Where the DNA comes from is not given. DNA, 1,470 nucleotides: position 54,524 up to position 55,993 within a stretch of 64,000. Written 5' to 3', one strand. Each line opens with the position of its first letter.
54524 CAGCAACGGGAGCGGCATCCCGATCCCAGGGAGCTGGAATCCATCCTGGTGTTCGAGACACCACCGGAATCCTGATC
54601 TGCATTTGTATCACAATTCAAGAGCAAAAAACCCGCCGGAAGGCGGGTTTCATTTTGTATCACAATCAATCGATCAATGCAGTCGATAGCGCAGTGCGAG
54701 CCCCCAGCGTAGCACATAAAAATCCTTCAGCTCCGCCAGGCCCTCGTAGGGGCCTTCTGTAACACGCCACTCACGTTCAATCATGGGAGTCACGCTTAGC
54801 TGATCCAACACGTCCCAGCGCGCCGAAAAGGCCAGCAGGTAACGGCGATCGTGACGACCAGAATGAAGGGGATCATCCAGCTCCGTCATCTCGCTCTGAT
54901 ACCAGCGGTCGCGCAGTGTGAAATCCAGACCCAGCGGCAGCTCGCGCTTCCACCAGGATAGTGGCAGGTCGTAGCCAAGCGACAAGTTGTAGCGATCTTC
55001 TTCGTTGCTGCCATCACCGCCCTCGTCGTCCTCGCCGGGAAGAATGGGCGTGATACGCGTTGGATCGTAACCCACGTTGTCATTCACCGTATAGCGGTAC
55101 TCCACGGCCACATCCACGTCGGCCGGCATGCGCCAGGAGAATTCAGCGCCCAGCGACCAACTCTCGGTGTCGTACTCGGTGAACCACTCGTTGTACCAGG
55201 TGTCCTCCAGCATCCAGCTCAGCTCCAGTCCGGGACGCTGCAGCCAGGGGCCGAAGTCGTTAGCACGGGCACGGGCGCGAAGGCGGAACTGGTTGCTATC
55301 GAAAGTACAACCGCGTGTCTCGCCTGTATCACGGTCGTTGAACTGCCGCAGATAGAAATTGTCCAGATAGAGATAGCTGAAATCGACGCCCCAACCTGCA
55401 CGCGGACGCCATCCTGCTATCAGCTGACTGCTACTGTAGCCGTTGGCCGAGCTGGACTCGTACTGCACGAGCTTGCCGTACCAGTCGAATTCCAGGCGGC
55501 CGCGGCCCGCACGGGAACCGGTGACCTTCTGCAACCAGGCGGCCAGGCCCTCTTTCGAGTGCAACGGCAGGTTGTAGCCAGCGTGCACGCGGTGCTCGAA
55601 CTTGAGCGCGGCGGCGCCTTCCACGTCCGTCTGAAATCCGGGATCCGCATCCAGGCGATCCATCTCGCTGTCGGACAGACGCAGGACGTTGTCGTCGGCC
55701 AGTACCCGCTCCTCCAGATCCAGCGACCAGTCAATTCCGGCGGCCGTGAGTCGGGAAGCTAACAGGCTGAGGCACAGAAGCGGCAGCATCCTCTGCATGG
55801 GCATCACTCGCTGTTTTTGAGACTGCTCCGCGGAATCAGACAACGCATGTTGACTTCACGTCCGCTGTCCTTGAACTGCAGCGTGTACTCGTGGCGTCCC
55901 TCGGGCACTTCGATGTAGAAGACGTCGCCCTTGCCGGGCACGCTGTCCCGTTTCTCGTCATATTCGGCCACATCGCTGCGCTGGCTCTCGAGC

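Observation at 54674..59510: Poly-gamma-glutamate synthesis operon extended with a periplasmic protein and an outer-membrane beta-barrel: candidate complete Gram-negative PGA synthesis-export locus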

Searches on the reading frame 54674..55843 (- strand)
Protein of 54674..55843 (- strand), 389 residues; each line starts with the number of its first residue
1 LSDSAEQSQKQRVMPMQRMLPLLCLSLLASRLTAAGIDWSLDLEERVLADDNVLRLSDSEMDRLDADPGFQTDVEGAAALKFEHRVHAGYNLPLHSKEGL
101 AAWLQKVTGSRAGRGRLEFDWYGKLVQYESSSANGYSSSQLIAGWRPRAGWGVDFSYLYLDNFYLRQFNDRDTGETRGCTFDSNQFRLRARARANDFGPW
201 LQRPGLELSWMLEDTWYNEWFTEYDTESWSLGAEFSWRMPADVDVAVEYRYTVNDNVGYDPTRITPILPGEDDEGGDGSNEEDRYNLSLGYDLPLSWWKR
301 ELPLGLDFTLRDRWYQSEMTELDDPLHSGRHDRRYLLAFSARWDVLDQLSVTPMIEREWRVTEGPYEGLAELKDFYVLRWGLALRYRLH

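Call 3: search_protein_families(library=pfam, proteins=[window:54674-55843:-], max_evalue=0.1)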
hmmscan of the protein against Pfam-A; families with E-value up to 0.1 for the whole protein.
window:54674-55843:- (389 aa): 1 family
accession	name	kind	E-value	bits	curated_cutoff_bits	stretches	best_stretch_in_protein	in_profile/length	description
PF13505.12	OMP_b-brl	-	5.5e-06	27.1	28.7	1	150-264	57-158/175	Outer membrane protein beta-barrel domain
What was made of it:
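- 54674..55804 (-): OMP: a 14-stranded outer-membrane beta-barrel with a signal peptide; proposed outer-membrane conduit. The start is the ATG at 55804 or 55798; the ORF runs upstream to a TTG at 55843. OMP_b-brl scores 27 bits, just under its cut-off (call 3).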

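Call 4: search_protein_families(library=ncbifam, proteins=[window:54674-55843:-], max_evalue=0.1)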
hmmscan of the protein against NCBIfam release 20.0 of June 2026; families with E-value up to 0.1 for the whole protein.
window:54674-55843:- (389 aa): 0 families

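Call 7: find_homologous_proteins(query=window:54674-55843:-, max_evalue=0.001)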
Query window:54674-55843:- (389 aa): 22 proteins with E <= 0.001 among 8000 candidates.
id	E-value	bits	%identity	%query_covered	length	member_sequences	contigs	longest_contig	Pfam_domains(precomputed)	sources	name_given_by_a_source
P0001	8.2e-257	870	100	96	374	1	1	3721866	-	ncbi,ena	-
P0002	1.4e-204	698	79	96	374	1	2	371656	-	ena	-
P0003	7.6e-113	396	52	89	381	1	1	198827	-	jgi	jgi:hypothetical protein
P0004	3.2e-111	390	54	96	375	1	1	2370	-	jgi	-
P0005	1.1e-110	389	53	90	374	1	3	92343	-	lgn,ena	-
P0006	5.8e-107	376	52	90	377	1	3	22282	-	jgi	jgi:hypothetical protein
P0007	3.3e-106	374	50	96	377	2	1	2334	-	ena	-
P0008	2.1e-104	368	49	96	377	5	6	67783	-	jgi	jgi:hypothetical protein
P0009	1.8e-98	348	50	90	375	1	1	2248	-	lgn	-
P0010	5.5e-98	347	46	92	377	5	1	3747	-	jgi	jgi:hypothetical protein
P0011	3.0e-96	341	46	90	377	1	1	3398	-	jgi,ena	jgi:hypothetical protein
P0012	4.7e-95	337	46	92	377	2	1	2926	-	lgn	-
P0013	1.6e-90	322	47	90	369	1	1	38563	-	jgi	jgi:hypothetical protein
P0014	3.8e-89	318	47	90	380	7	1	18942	-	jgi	jgi:hypothetical protein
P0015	5.6e-88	314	44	95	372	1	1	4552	-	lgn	-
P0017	2.0e-86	309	43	90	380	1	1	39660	-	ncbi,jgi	jgi:hypothetical protein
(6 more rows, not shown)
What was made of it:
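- Checked: The likely start is the ATG at 55804 or 55798, giving 376 or 374 aa. The identical database protein P0001 is 374 aa (call 7).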

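Call 9: find_encoding_contigs(protein=P0001, flank=10000, max_places=2)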
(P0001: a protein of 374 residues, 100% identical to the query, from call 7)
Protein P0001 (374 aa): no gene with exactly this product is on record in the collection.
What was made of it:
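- Tried and rejected: The window's own OMP (P0001) is not on record in the contig index (call 9).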

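Call 10: find_encoding_contigs(protein=P0003, flank=10000, max_places=2)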
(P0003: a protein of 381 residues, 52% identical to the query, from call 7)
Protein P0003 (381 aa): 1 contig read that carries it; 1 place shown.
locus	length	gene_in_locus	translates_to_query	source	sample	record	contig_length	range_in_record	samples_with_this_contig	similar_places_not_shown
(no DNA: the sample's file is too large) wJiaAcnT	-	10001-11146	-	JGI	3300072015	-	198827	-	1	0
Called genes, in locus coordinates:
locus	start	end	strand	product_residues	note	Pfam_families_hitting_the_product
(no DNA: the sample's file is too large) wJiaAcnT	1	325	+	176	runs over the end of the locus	PF00132:Hexapep, PF25084:LbH_EIF2B (weak), PF00132:Hexapep, PF14602:Hexapep_2 (weak)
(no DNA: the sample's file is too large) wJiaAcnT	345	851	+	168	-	PF00877:NLPC_P60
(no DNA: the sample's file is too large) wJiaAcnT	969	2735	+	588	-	PF05140:ResB (weak)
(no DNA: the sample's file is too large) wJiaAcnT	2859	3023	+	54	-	PF18930:DUF5679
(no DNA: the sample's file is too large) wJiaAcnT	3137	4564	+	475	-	PF00342:PGI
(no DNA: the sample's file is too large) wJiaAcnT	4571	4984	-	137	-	PF01648:ACPS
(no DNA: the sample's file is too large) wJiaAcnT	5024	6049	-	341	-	PF00106:adh_short (faint), PF01073:3Beta_HSD, PF01370:Epimerase, PF02719:Polysacc_synt_2, PF04321:RmlD_sub_bind, PF07993:NAD_binding_4 (weak), PF13460:NAD_binding_10, PF16363:GDP_Man_Dehyd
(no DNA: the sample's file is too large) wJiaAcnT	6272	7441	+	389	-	PF08245:Mur_ligase_M (weak)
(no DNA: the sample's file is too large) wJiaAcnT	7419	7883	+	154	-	PF14102:Caps_synth_CapC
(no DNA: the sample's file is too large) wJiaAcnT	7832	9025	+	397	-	-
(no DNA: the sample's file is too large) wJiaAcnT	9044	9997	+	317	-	-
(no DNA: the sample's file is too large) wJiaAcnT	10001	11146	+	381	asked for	-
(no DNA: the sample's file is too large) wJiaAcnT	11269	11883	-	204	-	-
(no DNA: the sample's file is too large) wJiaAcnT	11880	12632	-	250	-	PF00285:Citrate_synt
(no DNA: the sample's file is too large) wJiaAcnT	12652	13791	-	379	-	PF01053:Cys_Met_Meta_PP, PF00155:Aminotran_1_2 (weak), PF00266:Aminotran_5 (weak)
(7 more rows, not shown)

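Call 11: find_encoding_contigs(protein=P0017, flank=10000, max_places=2)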
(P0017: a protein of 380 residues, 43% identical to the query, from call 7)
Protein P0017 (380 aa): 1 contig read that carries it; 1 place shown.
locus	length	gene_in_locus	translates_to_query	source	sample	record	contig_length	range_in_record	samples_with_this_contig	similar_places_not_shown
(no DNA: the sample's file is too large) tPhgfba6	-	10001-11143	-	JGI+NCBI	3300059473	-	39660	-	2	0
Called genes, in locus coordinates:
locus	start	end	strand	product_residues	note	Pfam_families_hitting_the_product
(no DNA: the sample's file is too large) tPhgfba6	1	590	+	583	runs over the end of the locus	PF05140:ResB (weak)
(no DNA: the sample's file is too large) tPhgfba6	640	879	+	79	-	PF18930:DUF5679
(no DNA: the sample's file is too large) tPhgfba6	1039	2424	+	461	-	PF00342:PGI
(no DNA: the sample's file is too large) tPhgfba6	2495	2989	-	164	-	PF01648:ACPS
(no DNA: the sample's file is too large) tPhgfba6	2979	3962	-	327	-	PF01073:3Beta_HSD, PF01370:Epimerase, PF02719:Polysacc_synt_2, PF04321:RmlD_sub_bind, PF05368:NmrA (weak), PF16363:GDP_Man_Dehyd, PF07993:NAD_binding_4, PF13460:NAD_binding_10, +2 more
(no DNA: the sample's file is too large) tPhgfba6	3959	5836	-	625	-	-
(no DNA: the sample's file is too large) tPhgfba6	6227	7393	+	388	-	PF08245:Mur_ligase_M (weak)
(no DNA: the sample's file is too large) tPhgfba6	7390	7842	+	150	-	PF14102:Caps_synth_CapC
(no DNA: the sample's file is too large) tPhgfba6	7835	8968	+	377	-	-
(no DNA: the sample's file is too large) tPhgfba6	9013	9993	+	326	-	-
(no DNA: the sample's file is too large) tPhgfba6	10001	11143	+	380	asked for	-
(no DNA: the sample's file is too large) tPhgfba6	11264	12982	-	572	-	?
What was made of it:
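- The closest relatives also share upstream neighbours (epimerase, ACPS, PGI), so some conservation is simple synteny (calls 10, 11).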

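Call 16: find_related_loci(query=A1, collection=genome_contigs, flank=10000)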
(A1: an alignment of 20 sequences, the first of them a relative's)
Query A1 (374 aa) in genome_contigs; peptide patterns used: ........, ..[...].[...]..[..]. (x = any residue, [..] = any of these).
376 stretches matched a pattern; 22 encode a relative of the query (tblastn E <= 1e-3); 20 distinct loci.
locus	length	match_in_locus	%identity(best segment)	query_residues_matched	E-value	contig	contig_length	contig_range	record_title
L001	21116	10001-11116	50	3-373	7e-104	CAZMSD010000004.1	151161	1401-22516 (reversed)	MAG TPA_asm: uncultured Bacteroidaceae bacterium isolate binchicken_co65_461 genome assembly, contig: NODE_187_length_15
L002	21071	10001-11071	46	15-373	1e-102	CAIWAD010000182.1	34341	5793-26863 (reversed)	uncultured bacterium isolate LaPlata_bin-1558 genome assembly, contig: bin-1558:182/296, whole genome shotgun sequence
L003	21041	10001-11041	47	25-371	3e-82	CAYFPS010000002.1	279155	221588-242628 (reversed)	MAG TPA_asm: uncultured Bacteroidaceae bacterium isolate ERP019367_co1_104 genome assembly, contig: NODE_49_length_27915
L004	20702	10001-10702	35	116-360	6e-31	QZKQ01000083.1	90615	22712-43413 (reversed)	MAG: Candidatus Zixiibacteriota bacterium isolate SURF_9 Ga0104751_1000212, whole genome shotgun sequence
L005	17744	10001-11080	29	1-373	5e-29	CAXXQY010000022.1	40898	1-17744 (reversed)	MAG: bacterium isolate 57a1b92f-bc4a-4fd6-9813-ca89f61bdd80 genome assembly, contig: contig_22, whole genome shotgun seq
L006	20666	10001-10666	29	149-373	2e-16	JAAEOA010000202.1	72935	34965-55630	MAG: bacterium isolate Bsp_15 BspG_CONTIG2528985, whole genome shotgun sequence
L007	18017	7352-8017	26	149-373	2e-14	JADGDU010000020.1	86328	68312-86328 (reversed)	MAG: Candidatus Krumholzibacteriia bacterium isolate BB18 NODE_20_length_86328_cov_5.767284, whole genome shotgun sequen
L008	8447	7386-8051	27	149-373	2e-13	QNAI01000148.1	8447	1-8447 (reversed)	MAG: Verrucomicrobia bacterium isolate B12_G4 B12_Guay4_scaffold_09489, whole genome shotgun sequence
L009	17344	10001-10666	26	149-373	2e-13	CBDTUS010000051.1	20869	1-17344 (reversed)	MAG TPA_asm: uncultured bacterium isolate SRR7614711_binner13_Refined_44 genome assembly, contig: ERZ23877654.406, whole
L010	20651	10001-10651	23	142-360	4e-13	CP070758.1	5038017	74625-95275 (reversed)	MAG: Gemmatimonadota bacterium isolate bin29 chromosome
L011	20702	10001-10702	27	137-373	7e-13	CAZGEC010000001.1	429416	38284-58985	MAG TPA_asm: uncultured Fibrobacteraceae bacterium isolate binchicken_co150_468 genome assembly, contig: NODE_2_length_4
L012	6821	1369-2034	25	149-373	1e-12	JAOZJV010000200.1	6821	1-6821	MAG: Candidatus Krumholzibacteriia bacterium isolate GMC1.concoct.124 GMC1_3151_length_6821_cov_5.417529, whole genome s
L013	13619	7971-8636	26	149-373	2e-12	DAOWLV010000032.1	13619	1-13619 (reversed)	MAG TPA_asm: Candidatus Krumholzibacteriia bacterium isolate CSMAG_2985 CSMAG_2985_k141_461760_length_13619_cov_79.4407,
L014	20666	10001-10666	25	149-373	1e-11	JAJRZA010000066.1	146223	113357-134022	MAG: Candidatus Krumholzibacteriota bacterium isolate Dive96_bin4.121 k141_3066553, whole genome shotgun sequence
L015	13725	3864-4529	27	149-373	2e-11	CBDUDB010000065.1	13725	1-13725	MAG TPA_asm: uncultured bacterium isolate SRR7614707_binner12_Refined_20 genome assembly, contig: ERZ23877653.1868, whol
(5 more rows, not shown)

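Call 18: predict_structure(alignment_id=A1)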
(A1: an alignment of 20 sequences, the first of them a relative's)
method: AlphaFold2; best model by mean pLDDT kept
length: 374 residues; sequences in the alignment: 20
mean_pLDDT: 85.2   pTM: 0.80
mean pLDDT of the five models: 85.2, 84.4, 83.2, 83.2, 83.0
residues with pLDDT >= 90: 193; 70-90: 116; 50-70: 51; < 50: 14
segments of 3 or more residues with pLDDT < 50: 250-260
pLDDT, mean of each block of 10 residues (from residue 1): 65 73 92 92 87 71 90 93 88 87 96 76 96 94 86 63 81 97 95 97 71 96 93 96 63 44 84 86 67 96 77 91 94 95 95 88 97 91
secondary structure, 60 per line:
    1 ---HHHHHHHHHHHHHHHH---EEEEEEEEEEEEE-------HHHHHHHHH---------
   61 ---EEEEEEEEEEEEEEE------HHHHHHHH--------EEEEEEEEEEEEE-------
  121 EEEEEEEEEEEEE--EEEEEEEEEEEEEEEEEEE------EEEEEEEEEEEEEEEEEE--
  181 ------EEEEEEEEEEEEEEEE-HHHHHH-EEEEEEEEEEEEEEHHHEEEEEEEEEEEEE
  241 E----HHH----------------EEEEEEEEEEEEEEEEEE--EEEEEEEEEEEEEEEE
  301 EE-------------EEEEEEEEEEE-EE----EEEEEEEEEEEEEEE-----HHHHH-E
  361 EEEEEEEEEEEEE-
elements in order: H4-19 E23-35 H43-51 E64-78 H85-92 E101-113 E121-133 E136-154 E161-178 E187-202 H204-209 E211-224 E228-241 E265-282 E285-302 E316-326 E334-348 H354-358 E360-373
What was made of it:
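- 54674..55804 (-): AlphaFold2 pLDDT 85.2, pTM 0.80, 14 strands (call 18).
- On Synthase-dependent exopolysaccharide secretion (Bcs/Pga/Alg): The barrel has 14 strands (calls 3, 18).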

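Call 25: fold_search(model_id=the predicted structure, library=pdb)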
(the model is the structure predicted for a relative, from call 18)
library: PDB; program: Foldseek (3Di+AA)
matches with E <= 10: 965; with E <= 0.001: 263
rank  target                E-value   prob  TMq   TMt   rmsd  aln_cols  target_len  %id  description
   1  4v3h_B                7.0e-09  1.00  0.44  0.51   7.9       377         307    9  Crystal structure of CymA from Klebsiella oxytoca (released 2015-06-03)
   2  4d5b_A                9.4e-09  1.00  0.45  0.52   7.6       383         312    9  Crystal structure of CymA from Klebsiella oxytoca (released 2015-06-03)
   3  4d51                  9.4e-09  1.00  0.42  0.49   8.3       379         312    9  Crystal structure of CymA from Klebsiella oxytoca (released 2015-06-03)
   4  4d5d_A                9.4e-09  1.00  0.40  0.46   8.6       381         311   11  Crystal structure of CymA from Klebsiella oxytoca (released 2015-06-03)
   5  2iwv_A                1.2e-08  1.00  0.47  0.59   6.8       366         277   12  Structure of the monomeric outer membrane porin OmpG in the open and closed conformation (released 2006-08-14)
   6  4d5b_B                1.4e-08  1.00  0.42  0.49   7.9       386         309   10  Crystal structure of CymA from Klebsiella oxytoca (released 2015-06-03)
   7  4v3g_B                1.5e-08  1.00  0.45  0.51   8.6       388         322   11  Crystal structure of CymA from Klebsiella oxytoca (released 2015-06-03)
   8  4v3g_A                1.9e-08  1.00  0.42  0.46   8.0       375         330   10  Crystal structure of CymA from Klebsiella oxytoca (released 2015-06-03)
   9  2x9k                  2.4e-08  1.00  0.45  0.56   7.1       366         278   13  Structure of a E.coli porin (released 2011-01-26)
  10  4v3h_A                4.5e-08  1.00  0.42  0.48   8.2       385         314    9  Crystal structure of CymA from Klebsiella oxytoca (released 2015-06-03)
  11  4rjw                  8.0e-08  1.00  0.41  0.37  10.0       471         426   10  Crystal structure of Pseudomonas aeruginosa OprO (released 2015-10-21)
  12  8wv0_B                1.1e-07  1.00  0.39  0.43  10.4       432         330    9  Outer membrane porin of Burkholderia pseudomallei (BpsOmp38) (released 2024-10-30)
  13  3wi5                  1.4e-07  1.00  0.40  0.46   9.9       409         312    9  Crystal structure of the Loop 7 mutant PorB from Neisseria meningitidis serogroup B (released 2014-01-01)
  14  6ehe                  1.7e-07  1.00  0.38  0.45  11.3       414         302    8  OmpTdeltaL8 (loop L8 deletion mutant of OmpT), an outer membrane protein of Vibrio cholerae (released 2018-04-25)
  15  4rjx                  2.0e-07  1.00  0.40  0.37  13.2       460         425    9  Crystal structure of the OprO mutant protein F62Y/D114Y (released 2015-10-21)
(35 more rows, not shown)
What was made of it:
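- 54674..55804 (-): CymA and OmpG are the top Foldseek matches (call 25).
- Closest known: 14-stranded monomeric channels CymA and OmpG. Same: They are the best structural matches, at E 7e-9 to 1e-8 and TM-score up to 0.6 on the target (call 25).
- The closest solved barrels, CymA and OmpG, are uptake channels (call 25).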

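Call 29: search_protein_families(library=pfam, proteins=[L005:8-1054:+, L005:1271-2602:+, L005:3405-6896:+, L005:6903-7322:+, L005:7437-7892:+, L005:8138-8479:+, L005:8398-9273:-, L005:9974-11086:+, L005:11216-11809:-, L005:12331-12843:+], max_evalue=0.01)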
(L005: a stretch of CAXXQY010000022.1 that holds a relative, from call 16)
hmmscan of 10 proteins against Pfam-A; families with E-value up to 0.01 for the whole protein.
L005:8-1054:+ (348 aa): 2 families
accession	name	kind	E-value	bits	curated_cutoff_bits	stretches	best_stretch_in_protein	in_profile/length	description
PF00245.25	Alk_phosphatase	-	6.6e-94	315.7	24.4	2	2-286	2-325/423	Alkaline phosphatase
PF01676.23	Metalloenzyme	-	9.5e-08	32.3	24.3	1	202-316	129-226/252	Metalloenzyme superfamily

L005:1271-2602:+ (443 aa): 0 families

L005:3405-6896:+ (1163 aa): 2 families
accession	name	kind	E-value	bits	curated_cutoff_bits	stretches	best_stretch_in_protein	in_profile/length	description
PF02517.21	Rce1-like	-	4.4e-10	40.1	22.4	1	431-526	3-92/93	Type II CAAX prenyl endopeptidase Rce1-like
PF16244.11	DUF4901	-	0.00082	19.9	27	0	123-206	34-117/148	YcdB, YcdC repeated domain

L005:6903-7322:+ (139 aa): 2 families
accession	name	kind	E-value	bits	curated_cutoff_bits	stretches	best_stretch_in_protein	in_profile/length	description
PF18692.7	DUF5640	-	0.0086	16.4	28.5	0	61-93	17-49/85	Family of unknown function (DUF5640)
PF13648.12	Lipocalin_4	-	0.0097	17.2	22.4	0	29-107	1-85/89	Lipocalin-like domain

L005:7437-7892:+ (151 aa): 0 families

L005:8138-8479:+ (113 aa): 0 families

L005:8398-9273:- (291 aa): 2 families
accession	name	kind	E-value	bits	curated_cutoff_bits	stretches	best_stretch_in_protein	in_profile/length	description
PF00669.25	Flagellin_N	-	2.6e-39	134.9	26.6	1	18-154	1-137/139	Bacterial flagellin N-terminal helical region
PF00700.27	Flagellin_C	-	7.9e-20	71.4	23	1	207-286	3-82/86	Bacterial flagellin C-terminal helical region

L005:9974-11086:+ (370 aa): 0 families

L005:11216-11809:- (197 aa): 2 families
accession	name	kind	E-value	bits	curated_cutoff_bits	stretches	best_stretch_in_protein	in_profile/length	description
PF02777.23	Sod_Fe_C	-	3.5e-35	120.6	20.9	1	90-192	1-101/102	Iron/manganese superoxide dismutases, C-terminal domain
PF00081.27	Sod_Fe_N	-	2e-31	108.8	27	1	4-83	3-82/82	Iron/manganese superoxide dismutases, alpha-hairpin domain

L005:12331-12843:+ (170 aa): 0 families
